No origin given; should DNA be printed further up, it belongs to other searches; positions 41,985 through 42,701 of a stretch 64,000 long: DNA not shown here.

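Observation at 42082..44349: DUF2089 (zinc-ribbon/HTH), LiaF-like membrane protein with SHOCT tail, SHOCT-DUF4097 protein: three-gene envelope-stress-like module under a canonical promoter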

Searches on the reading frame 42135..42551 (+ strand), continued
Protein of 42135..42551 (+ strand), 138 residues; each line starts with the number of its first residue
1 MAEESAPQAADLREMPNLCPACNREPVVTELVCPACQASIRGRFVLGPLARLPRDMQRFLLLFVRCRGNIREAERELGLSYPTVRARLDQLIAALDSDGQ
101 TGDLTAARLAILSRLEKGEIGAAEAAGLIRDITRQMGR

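Call 22: search_protein_families(library=pfam, proteins=[L033:6348-6737:+, L033:6741-7013:+, L017:4016-5203:+, L017:5230-6072:+, L011:6464-8113:+, L058:6479-8071:+, L041:6363-7583:+, L012:6378-6965:+, L026:6430-7110:+, L057:4937-5989:+], max_evalue=0.01)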
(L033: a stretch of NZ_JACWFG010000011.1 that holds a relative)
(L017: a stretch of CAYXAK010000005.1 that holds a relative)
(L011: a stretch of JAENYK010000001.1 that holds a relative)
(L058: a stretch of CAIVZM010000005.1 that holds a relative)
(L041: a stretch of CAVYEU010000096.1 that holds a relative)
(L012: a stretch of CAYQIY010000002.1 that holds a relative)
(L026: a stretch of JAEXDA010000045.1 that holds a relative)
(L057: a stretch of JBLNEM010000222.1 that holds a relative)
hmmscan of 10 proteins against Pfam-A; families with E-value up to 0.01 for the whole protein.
L033:6348-6737:+ (129 aa): 1 family
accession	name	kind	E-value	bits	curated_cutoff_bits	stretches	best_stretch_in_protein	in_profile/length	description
PF22746.1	SHOCT-like_DUF2089-C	-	3.5e-07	30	27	1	3-33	1-31/32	SHOCT-like domain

L033:6741-7013:+ (90 aa): 0 families

L017:4016-5203:+ (395 aa): 2 families
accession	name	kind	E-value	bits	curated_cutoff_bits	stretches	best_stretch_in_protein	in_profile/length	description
PF01676.23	Metalloenzyme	-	2.7e-43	148.8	24.3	1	6-379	1-251/252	Metalloenzyme superfamily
PF01663.27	Phosphodiest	-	0.002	18.2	23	1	272-362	155-247/342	Type I phosphodiesterase / nucleotide pyrophosphatase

L017:5230-6072:+ (280 aa): 1 family
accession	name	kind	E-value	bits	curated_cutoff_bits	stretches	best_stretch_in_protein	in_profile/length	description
PF01048.26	PNP_UDP_1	-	6.1e-59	199.7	25.1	1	26-271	2-232/233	Phosphorylase superfamily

L011:6464-8113:+ (549 aa): 6 families
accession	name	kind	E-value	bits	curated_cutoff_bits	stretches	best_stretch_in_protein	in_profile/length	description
PF13349.12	DUF4097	-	3.2e-14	53.4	22.9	1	275-493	10-225/247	Toastrack DUF4097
PF22746.1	SHOCT-like_DUF2089-C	-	1.6e-11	43.8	27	1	3-33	1-31/32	SHOCT-like domain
PF24016.2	DUF7330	-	0.00035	20.6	27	1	423-535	44-164/187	Domain of unknown function (DUF7330)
PF25679.1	DUF7947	-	0.0031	18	27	0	377-399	3-25/79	Family of unknown function (DUF7947)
PF04513.17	Baculo_PEP_C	-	0.004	17.6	38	0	75-108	64-97/140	Baculovirus polyhedron envelope protein, PEP, C terminus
PF07889.17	DUF1664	-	0.0096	16.4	34.6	0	75-141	38-104/124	Protein of unknown function (DUF1664)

L058:6479-8071:+ (530 aa): 3 families
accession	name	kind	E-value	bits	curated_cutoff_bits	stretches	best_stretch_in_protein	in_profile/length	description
PF13349.12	DUF4097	-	1.6e-23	83.8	22.9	3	334-440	79-188/247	Toastrack DUF4097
PF22746.1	SHOCT-like_DUF2089-C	-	6.9e-09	35.4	27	1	20-45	4-29/32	SHOCT-like domain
PF05524.18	PEP-utilisers_N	-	0.0093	16.5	24.4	0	89-177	24-109/121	PEP-utilising enzyme, N-terminal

L041:6363-7583:+ (406 aa): 2 families
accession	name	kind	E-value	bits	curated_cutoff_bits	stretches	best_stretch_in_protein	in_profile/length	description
PF22746.1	SHOCT-like_DUF2089-C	-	1e-10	41.2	27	1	12-43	1-32/32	SHOCT-like domain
PF13349.12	DUF4097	-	1.2e-07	31.8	22.9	1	173-404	29-246/247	Toastrack DUF4097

L012:6378-6965:+ (195 aa): 1 family
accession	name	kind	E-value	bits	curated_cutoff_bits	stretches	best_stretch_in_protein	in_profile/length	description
PF22746.1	SHOCT-like_DUF2089-C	-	0.00015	21.7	27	1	3-32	1-30/32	SHOCT-like domain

L026:6430-7110:+ (226 aa): 2 families
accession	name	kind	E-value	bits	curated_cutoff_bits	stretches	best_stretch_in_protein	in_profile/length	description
PF22746.1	SHOCT-like_DUF2089-C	-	2.4e-07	30.6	27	1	11-39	1-29/32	SHOCT-like domain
PF13349.12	DUF4097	-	4.3e-06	26.7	22.9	1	142-209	139-212/247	Toastrack DUF4097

L057:4937-5989:+ (350 aa): 4 families
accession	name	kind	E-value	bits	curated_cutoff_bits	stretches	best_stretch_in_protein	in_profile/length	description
PF22746.1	SHOCT-like_DUF2089-C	-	2.9e-11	43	27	1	3-33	1-31/32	SHOCT-like domain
PF13349.12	DUF4097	-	0.00016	21.6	22.9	1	257-316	154-217/247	Toastrack DUF4097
PF01442.23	Apolipoprotein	-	0.0028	17.8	90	0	49-135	50-179/190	Apolipoprotein A1/A4/E domain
PF20155.4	TMP_3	-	0.0081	16.3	41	1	7-68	135-192/192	Tape measure protein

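Call 46: search_protein_families(library=pfam, alignment_id=A4, max_evalue=0.001)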
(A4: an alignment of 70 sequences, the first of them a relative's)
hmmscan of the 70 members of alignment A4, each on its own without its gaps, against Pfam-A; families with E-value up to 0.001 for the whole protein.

A. member 1, L001:2526-3149:+ (207 aa): 3 families
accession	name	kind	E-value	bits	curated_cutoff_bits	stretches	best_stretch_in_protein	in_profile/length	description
PF18917.5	LiaI-LiaF-like_TM1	-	7.5e-15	55.2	27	2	106-143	4-41/42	LiaI-LiaF-like transmembrane region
PF22570.1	LiaF-TM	-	1.1e-11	45.9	27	1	7-98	2-93/98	LiaF transmembrane domain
PF22746.1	SHOCT-like_DUF2089-C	-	6.6e-05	22.8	27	1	173-201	2-30/32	SHOCT-like domain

B. families by the number of members that match (of 70 scanned): 7 families
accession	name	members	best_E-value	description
PF22746.1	SHOCT-like_DUF2089-C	65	3.4e-13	SHOCT-like domain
PF13349.12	DUF4097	14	1.6e-23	Toastrack DUF4097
PF24016.2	DUF7330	5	5.5e-07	Domain of unknown function (DUF7330)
PF02637.23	GatB_Yqey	3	9.8e-05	GatB domain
PF10815.13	ComZ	2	7.4e-05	ComZ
PF18917.5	LiaI-LiaF-like_TM1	1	7.5e-15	LiaI-LiaF-like transmembrane region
PF22570.1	LiaF-TM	1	1.1e-11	LiaF transmembrane domain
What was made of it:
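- Pairing: of 70 genes immediately downstream of DUF2089 in diverse genomes, 65 carry PF22746 and 14 carry Toastrack (call 46). The near-obligate adjacency of two SHOCT-like-bearing genes (65/70, call 46) is more easily explained by pairing.
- Tried and rejected: I rely on Pfam's 14/70 (call 46).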

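Call 51: predict_structure(alignment_id=A1)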
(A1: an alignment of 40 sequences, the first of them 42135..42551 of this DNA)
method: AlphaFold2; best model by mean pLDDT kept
length: 138 residues; sequences in the alignment: 40
mean_pLDDT: 85.0   pTM: 0.54
mean pLDDT of the five models: 85.0, 84.0, 83.8, 83.4, 81.5
residues with pLDDT >= 90: 70; 70-90: 48; 50-70: 16; < 50: 4
segments of 3 or more residues with pLDDT < 50: 100-102
pLDDT, mean of each block of 10 residues (from residue 1): 64 77 87 94 87 90 96 96 94 74 67 94 93 73
secondary structure, 60 per line:
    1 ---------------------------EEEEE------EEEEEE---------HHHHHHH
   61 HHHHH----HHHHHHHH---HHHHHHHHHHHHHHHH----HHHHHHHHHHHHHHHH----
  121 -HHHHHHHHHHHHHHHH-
elements in order: E28-32 E39-44 H54-65 H70-77 H81-96 H101-116 H122-137
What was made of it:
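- On DUF2089 regulators (Pfam PF22747 + PF09862): The model shows a three-helix HTH (call 51). The model shows two helices at pLDDT above 90 (call 51).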

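Call 54: fold_search(model_id=the predicted structure, library=pdb)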
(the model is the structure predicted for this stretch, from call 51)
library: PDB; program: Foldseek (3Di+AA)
matches with E <= 10: 479; with E <= 0.001: 0
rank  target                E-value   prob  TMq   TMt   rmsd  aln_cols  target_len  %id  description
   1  3kln_B                6.3e-02  0.99  0.31  0.21   5.4        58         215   19  Vibrio cholerae VpsT (released 2010-02-09)
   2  3klo_B                1.2e-01  0.99  0.31  0.21   5.5        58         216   19  Vibrio cholerae VpsT bound to c-di-GMP (released 2010-02-09)
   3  3hug_E                1.5e-01  0.99  0.33  0.57   3.8        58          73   21  Crystal structure of Mycobacterium tuberculosis anti-sigma factor RslA in complex with -35 promoter binding domain of  (released 2010-03-02)
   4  3hug_K                1.7e-01  0.99  0.33  0.59   3.7        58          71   21  Crystal structure of Mycobacterium tuberculosis anti-sigma factor RslA in complex with -35 promoter binding domain of  (released 2010-03-02)
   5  3hug_G                1.8e-01  1.00  0.32  0.57   1.8        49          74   22  Crystal structure of Mycobacterium tuberculosis anti-sigma factor RslA in complex with -35 promoter binding domain of  (released 2010-03-02)
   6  3hug_C                1.9e-01  0.99  0.33  0.55   4.3        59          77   20  Crystal structure of Mycobacterium tuberculosis anti-sigma factor RslA in complex with -35 promoter binding domain of  (released 2010-03-02)
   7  9f80                  2.4e-01  1.00  0.32  0.19   1.4        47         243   30  Crystal structure of Rv2242 regulator C-terminal fragment (161-414) (released 2024-12-18)
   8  3hug_A                2.4e-01  0.99  0.32  0.52   1.9        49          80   22  Crystal structure of Mycobacterium tuberculosis anti-sigma factor RslA in complex with -35 promoter binding domain of  (released 2010-03-02)
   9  6dv9_F                2.4e-01  0.98  0.33  0.27   3.3        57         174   21  Crystal structure of Mycobacterium tuberculosis transcription initiation complex(ECF sigma factor L) containing 5nt RN (released 2019-02-20)
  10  3onq_D                2.8e-01  0.99  0.32  0.19   2.1        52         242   19  Crystal Structure of Regulator of Polyketide Synthase Expression BAD_0249 from Bifidobacterium adolescentis (released 2010-09-08)
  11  3vep_A                2.8e-01  0.99  0.33  0.60   1.9        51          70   22  Crystal structure of SigD4 in complex with its negative regulator RsdA (released 2013-02-13)
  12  9m9e_F                3.1e-01  0.97  0.31  0.25   3.7        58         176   29  Structural Basis of Pausing During Transcription Initiation in Mycobacterium tuberculosis (released 2026-01-14)
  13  3vfz_A                3.8e-01  0.99  0.33  0.66   2.0        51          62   22  Crystal structure of -35 promoter binding domain of SigD of Mycobacterium tuberculosis (released 2013-02-13)
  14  3vep_D                3.8e-01  0.98  0.33  0.61   1.9        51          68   22  Crystal structure of SigD4 in complex with its negative regulator RsdA (released 2013-02-13)
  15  3vep_H                4.0e-01  0.98  0.33  0.59   1.9        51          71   22  Crystal structure of SigD4 in complex with its negative regulator RsdA (released 2013-02-13)
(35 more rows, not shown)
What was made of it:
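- The HTH resembles sigma region 4, which anti-sigma factors sequester (call 54).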

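Call 72: search_protein_families(library=padloc, proteins=[window:42135-42551:+], max_evalue=0.01)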
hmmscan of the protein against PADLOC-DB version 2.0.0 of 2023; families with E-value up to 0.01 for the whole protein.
window:42135-42551:+ (138 aa): 1 family
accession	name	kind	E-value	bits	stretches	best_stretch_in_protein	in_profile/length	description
PDLC01720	Csa3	-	0.0033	16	0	45-132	30-105/118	Csa3_1_CAS-I-II-III-IV-V-VI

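Call 73: search_protein_families(library=phrogs, proteins=[window:42135-42551:+], max_evalue=0.01)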
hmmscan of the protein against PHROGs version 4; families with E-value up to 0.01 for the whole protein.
window:42135-42551:+ (138 aa): 1 family
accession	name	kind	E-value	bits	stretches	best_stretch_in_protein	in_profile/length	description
phrog_6511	-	unknown function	0.0053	17.5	1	10-37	11-41/50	-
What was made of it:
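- The best are E 0.003 and 0.005 on short stretches (calls 72, 73).
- Tried and rejected: Defence-system or phage origin: no meaningful PADLOC or PHROG hits (calls 72, 73).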

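Call 83: search_protein_families(library=pfam, proteins=[L022:6821-7123:+, L033:6741-7013:+], max_evalue=0.01)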
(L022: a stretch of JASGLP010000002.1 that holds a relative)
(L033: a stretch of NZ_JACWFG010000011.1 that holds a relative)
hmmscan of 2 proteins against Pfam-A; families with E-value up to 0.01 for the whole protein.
L022:6821-7123:+ (100 aa): 0 families

L033:6741-7013:+ (90 aa): 0 families
